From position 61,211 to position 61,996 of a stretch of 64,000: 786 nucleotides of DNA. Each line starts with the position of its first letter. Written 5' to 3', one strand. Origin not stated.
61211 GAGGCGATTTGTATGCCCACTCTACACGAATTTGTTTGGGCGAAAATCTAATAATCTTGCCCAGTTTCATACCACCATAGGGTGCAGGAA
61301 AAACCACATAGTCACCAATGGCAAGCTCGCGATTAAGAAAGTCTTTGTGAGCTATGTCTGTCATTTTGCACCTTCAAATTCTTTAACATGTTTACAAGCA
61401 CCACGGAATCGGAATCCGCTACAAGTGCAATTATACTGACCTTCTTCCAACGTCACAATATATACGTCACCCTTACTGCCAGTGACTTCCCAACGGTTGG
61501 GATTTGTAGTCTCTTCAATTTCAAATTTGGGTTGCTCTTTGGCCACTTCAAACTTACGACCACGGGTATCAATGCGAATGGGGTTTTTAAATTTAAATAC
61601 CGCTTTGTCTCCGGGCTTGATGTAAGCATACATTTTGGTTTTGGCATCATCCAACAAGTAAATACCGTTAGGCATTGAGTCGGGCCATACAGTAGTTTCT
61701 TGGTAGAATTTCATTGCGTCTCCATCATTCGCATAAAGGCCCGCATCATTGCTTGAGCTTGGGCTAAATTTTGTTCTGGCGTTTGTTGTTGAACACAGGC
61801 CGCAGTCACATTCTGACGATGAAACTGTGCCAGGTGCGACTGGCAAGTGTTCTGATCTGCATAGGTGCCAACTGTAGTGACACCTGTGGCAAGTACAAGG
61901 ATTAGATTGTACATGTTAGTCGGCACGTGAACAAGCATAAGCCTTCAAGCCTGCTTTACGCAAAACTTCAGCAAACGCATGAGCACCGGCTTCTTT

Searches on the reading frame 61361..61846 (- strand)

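Call 84: search_protein_families(library=pfam, max_evalue=0.001, proteins=[window:61361-61846:-])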
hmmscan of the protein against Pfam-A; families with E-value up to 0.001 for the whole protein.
window:61361-61846:- (161 aa): 1 family
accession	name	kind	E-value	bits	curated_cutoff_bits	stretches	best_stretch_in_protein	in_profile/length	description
PF04434.22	SWIM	-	0.00029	20.7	19.6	1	129-154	1-30/38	SWIM zinc finger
